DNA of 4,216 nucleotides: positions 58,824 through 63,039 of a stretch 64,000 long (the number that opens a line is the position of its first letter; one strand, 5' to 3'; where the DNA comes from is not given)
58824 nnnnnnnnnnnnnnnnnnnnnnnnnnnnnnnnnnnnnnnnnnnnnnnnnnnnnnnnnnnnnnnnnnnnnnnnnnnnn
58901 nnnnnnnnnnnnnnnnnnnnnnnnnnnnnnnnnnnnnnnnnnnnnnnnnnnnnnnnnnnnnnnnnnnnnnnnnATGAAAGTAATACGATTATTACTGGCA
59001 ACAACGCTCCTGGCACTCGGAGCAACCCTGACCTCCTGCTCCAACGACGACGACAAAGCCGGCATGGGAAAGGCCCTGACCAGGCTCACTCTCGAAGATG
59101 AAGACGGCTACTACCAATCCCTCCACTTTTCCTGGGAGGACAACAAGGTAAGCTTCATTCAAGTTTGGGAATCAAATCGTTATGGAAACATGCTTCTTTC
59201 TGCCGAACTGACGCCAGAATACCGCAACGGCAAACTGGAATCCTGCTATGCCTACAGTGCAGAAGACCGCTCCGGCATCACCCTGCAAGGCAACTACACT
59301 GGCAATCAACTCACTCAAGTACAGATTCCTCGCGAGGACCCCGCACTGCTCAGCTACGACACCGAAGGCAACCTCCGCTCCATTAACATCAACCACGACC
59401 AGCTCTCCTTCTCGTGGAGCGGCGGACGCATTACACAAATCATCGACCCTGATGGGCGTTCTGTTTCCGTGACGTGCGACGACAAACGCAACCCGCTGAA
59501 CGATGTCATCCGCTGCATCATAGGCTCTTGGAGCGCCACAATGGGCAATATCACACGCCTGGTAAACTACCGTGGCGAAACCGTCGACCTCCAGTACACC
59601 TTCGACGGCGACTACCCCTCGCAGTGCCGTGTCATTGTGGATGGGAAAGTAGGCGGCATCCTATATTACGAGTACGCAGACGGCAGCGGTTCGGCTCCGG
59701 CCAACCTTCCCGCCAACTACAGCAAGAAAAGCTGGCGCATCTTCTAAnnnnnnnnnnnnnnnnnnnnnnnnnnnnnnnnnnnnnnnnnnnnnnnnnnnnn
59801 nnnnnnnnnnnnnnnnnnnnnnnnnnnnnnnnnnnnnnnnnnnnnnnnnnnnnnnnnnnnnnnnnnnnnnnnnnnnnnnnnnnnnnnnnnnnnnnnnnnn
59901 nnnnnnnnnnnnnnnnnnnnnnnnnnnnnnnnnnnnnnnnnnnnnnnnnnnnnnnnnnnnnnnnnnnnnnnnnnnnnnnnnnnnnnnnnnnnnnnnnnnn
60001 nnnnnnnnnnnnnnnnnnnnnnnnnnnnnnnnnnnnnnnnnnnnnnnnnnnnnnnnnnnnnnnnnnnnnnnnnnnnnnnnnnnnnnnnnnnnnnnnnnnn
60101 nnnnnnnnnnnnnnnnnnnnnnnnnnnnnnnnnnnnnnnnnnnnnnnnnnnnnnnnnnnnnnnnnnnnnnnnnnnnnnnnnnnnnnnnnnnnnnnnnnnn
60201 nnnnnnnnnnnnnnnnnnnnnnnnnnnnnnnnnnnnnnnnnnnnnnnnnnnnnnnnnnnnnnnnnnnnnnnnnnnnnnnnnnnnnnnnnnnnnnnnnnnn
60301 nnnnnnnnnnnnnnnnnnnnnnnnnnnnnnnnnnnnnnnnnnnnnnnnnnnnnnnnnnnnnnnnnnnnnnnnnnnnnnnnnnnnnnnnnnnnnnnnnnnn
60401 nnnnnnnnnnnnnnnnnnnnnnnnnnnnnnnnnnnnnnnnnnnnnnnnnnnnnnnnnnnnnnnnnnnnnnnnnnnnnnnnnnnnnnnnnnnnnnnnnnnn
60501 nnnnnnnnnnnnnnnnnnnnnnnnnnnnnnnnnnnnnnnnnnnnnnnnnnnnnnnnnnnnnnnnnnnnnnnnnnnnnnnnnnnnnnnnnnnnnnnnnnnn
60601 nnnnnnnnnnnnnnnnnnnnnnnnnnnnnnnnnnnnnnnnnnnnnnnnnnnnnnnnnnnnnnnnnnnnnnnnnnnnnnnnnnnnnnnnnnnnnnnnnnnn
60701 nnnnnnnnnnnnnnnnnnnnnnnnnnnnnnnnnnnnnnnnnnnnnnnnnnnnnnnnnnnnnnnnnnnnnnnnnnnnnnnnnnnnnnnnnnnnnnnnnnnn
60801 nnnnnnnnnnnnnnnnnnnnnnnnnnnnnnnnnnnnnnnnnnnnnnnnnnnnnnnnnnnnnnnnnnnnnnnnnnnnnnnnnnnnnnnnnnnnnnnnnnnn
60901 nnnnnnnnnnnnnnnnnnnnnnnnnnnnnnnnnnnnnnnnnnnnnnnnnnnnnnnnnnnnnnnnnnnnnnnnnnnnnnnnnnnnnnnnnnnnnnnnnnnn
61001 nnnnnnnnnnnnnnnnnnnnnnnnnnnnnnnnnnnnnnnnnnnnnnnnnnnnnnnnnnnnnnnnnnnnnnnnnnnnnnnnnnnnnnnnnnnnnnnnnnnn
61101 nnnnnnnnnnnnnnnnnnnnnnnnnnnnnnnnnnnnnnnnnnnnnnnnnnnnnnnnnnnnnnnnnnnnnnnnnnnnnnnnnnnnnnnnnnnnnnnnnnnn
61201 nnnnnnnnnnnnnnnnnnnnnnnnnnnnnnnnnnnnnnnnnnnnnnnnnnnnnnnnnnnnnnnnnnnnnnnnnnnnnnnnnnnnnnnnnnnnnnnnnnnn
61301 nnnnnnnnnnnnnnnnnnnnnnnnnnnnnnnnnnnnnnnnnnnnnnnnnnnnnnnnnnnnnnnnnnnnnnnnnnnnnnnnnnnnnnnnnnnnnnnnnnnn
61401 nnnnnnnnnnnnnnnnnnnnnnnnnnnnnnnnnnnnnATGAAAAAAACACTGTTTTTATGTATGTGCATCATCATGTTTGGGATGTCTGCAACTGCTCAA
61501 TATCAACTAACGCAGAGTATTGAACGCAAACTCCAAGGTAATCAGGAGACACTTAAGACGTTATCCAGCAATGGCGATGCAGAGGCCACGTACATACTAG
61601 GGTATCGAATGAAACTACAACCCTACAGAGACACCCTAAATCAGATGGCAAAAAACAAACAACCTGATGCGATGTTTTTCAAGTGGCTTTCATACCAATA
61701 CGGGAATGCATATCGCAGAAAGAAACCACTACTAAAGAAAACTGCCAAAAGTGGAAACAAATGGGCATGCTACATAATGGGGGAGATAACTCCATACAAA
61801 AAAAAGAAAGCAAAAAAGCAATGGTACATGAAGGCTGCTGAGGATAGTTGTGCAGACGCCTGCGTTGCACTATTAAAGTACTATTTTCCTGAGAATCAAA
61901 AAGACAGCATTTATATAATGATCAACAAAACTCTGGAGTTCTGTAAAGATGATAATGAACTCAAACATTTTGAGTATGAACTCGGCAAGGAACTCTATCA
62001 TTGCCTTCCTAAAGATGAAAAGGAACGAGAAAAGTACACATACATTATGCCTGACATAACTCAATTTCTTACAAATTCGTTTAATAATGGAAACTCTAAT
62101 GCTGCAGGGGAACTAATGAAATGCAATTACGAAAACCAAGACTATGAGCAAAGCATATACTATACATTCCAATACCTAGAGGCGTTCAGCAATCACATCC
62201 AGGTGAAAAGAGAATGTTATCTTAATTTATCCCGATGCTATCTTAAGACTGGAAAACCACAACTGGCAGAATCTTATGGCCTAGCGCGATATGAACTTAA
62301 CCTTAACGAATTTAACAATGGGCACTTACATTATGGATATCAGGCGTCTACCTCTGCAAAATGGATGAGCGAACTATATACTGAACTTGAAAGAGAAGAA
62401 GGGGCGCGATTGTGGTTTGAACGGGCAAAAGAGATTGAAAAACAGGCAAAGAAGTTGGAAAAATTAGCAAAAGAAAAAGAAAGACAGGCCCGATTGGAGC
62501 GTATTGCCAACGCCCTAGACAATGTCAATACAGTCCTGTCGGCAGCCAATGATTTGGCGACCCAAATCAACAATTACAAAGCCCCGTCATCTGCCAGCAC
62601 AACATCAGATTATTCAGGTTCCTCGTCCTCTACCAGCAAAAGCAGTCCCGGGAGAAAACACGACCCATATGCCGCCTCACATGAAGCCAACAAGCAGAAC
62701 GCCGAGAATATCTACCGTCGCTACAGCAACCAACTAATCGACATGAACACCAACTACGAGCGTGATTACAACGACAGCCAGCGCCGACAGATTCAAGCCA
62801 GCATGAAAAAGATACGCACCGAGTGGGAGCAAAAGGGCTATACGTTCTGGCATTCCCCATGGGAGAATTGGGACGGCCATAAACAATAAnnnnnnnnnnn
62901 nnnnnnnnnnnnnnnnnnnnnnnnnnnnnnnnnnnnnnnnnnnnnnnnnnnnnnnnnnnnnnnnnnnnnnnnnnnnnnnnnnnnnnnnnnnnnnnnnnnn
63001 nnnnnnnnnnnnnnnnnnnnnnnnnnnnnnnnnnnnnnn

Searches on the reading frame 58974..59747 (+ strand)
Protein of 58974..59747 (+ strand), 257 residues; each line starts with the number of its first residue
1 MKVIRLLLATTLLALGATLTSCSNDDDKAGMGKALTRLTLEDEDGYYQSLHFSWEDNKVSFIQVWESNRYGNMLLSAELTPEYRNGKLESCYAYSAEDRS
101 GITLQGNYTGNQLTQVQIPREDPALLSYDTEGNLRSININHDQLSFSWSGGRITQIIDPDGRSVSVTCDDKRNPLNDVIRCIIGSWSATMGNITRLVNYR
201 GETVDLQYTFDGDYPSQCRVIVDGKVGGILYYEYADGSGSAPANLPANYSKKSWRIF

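Call 13: search_protein_families(library=pfam, proteins=[window:58974-59747:+], max_evalue=0.01)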
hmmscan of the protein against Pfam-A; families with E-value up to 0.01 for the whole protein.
window:58974-59747:+ (257 aa): 1 family
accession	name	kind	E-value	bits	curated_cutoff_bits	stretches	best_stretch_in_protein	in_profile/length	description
PF05593.20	RHS_repeat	-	5e-05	24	22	1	128-162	1-37/38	RHS Repeat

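Call 52: search_protein_families(library=pfam, alignment_id=A5, max_evalue=0.001)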
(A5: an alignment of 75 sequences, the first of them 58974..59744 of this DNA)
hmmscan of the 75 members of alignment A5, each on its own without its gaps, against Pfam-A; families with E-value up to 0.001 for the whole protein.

A. member 1, window:58974-59744:+ (257 aa): 1 family
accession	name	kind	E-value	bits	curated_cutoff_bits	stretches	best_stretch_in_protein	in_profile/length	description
PF05593.20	RHS_repeat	-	5e-05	24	22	0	128-162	1-37/38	RHS Repeat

B. families by the number of members that match (of 75 scanned): 43 families (the first 25 are shown)
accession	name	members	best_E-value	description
PF13306.12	LRR_5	10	3.7e-147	BspA type Leucine rich repeat region (6 copies)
PF13855.12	LRR_8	10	2.9e-25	Leucine rich repeat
PF18998.6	Flg_new_2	9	1.3e-44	Divergent InlB B-repeat domain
PF12799.13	LRR_4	4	2.9e-08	Leucine Rich repeats (2 copies)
PF05725.18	FNIP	3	1.5e-17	FNIP Repeat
PF18962.6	Por_Secre_tail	3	2e-10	Secretion system C-terminal sorting domain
PF19910.5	DUF6383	3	0.00014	Domain of unknown function (DUF6383)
PF05154.21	TM2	2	3.4e-17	TM2 domain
PF04055.27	Radical_SAM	2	6.9e-16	Radical SAM superfamily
PF13240.11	Zn_Ribbon_1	2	5.2e-10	zinc-ribbon domain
PF13353.11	Fer4_12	2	2.5e-08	4Fe-4S single cluster domain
PF13248.11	Zn_ribbon_3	2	2.5e-07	zinc-ribbon domain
PF12773.13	DZR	2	1.1e-06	Double zinc ribbon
PF09479.16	Flg_new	2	1.1e-05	Listeria-Bacteroides repeat domain (List_Bact_rpt)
PF23952.1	LRR_EndoS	2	1.2e-05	Endo-beta-N-acetylglucosaminidase EndoS LRR domain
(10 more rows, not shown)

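Call 71: list_cluster_members(proteins=[window:58974-59744:+, window:61438-62886:+, window:8950-9948:+, L048:331-2868:+, L074:3620-6736:-, L020:2313-5315:+, L087:1274-2887:+, L100:600-2189:+, L023:2288-4033:+, L029:484-1830:-])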
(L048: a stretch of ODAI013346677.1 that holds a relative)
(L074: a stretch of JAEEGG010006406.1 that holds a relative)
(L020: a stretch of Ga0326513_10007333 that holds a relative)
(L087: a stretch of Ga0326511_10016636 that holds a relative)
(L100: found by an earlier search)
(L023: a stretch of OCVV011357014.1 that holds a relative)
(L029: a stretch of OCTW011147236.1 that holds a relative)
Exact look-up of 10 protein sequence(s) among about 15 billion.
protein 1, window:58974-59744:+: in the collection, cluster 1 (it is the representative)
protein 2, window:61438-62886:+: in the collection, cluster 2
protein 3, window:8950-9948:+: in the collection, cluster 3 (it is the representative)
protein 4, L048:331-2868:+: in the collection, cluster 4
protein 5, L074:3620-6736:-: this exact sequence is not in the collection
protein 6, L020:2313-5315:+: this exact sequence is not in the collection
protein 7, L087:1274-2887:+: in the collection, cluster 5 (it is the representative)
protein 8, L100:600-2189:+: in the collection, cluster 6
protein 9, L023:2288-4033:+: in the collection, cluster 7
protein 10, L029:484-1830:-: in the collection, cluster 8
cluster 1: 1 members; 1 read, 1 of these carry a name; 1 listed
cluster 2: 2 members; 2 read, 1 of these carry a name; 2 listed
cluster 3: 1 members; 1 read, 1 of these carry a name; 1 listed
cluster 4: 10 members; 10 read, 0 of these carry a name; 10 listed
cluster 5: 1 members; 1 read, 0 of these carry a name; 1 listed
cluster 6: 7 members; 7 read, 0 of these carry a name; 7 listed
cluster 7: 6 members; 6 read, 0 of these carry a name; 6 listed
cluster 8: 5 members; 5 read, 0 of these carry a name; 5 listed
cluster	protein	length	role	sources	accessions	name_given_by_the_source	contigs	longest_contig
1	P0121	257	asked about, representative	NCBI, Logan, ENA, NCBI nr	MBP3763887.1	MAG: hypothetical protein J6I49_08450 [Bacteroidales bacterium] | hypothetical protein [Bacteroidales bacterium]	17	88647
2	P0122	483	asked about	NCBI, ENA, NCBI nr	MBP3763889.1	MAG: hypothetical protein J6I49_08460 [Bacteroidales bacterium] | hypothetical protein [Bacteroidales bacterium]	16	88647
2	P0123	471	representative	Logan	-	-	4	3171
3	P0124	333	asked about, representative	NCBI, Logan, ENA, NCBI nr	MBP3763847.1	MAG: hypothetical protein J6I49_08245 [Bacteroidales bacterium] | hypothetical protein [Bacteroidales bacterium]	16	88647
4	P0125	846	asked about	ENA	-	-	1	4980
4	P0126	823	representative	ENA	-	-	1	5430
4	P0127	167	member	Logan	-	-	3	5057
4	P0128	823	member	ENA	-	-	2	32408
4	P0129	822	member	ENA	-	-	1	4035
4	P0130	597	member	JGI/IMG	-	-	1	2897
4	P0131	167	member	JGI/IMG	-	-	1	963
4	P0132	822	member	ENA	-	-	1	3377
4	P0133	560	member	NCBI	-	-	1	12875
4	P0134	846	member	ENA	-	-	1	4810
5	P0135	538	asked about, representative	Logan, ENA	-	-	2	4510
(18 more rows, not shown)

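Call 92: search_protein_families(library=ncbifam, proteins=[window:58974-59744:+], max_evalue=0.01)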
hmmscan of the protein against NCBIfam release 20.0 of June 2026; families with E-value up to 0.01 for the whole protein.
window:58974-59744:+ (257 aa): 1 family
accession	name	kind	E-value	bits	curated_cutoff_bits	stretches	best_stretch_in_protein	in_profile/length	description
TIGR01643.1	YD_repeat_2x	repeat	0.0015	19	15.8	0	151-172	5-26/42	YD repeat-containing protein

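Call 93: search_protein_families(library=padloc, proteins=[window:58974-59744:+], max_evalue=0.01)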
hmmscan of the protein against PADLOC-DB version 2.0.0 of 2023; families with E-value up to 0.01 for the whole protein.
window:58974-59744:+ (257 aa): 0 families

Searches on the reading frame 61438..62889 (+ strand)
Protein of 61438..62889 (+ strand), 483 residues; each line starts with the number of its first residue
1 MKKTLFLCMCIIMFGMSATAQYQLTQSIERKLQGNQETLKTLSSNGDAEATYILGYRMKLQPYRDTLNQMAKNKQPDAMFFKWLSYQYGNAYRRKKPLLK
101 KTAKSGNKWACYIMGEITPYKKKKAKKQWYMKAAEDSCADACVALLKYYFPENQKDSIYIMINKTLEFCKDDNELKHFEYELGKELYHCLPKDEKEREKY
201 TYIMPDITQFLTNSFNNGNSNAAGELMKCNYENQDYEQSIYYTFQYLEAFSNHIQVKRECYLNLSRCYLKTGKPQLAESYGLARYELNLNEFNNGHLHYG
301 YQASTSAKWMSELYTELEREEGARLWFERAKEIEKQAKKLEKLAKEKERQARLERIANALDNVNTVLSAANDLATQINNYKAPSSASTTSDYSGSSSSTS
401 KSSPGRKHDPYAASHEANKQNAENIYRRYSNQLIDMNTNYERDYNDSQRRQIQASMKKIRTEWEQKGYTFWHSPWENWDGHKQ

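Call 13: search_protein_families(library=pfam, proteins=[window:61438-62889:+], max_evalue=0.01)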
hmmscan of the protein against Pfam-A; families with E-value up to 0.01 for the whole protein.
window:61438-62889:+ (483 aa): 0 families

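Call 92: search_protein_families(library=ncbifam, proteins=[window:61438-62886:+], max_evalue=0.01)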
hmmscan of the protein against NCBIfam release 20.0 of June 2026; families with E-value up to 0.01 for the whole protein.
window:61438-62886:+ (483 aa): 0 families

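Call 93: search_protein_families(library=padloc, proteins=[window:61438-62886:+], max_evalue=0.01)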
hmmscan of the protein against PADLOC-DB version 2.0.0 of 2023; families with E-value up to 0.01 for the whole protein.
window:61438-62886:+ (483 aa): 0 families

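Call 95: find_homologous_proteins(query=window:61438-62886:+, max_evalue=0.00001)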
Query window:61438-62886:+ (483 aa): 2 proteins with E <= 0.00001 among 8000 candidates.
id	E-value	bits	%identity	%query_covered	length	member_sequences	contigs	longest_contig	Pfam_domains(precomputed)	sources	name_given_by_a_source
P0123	0.0e+0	1072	100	98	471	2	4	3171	-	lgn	-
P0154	6.1e-15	73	43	24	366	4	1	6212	PF02493.27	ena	-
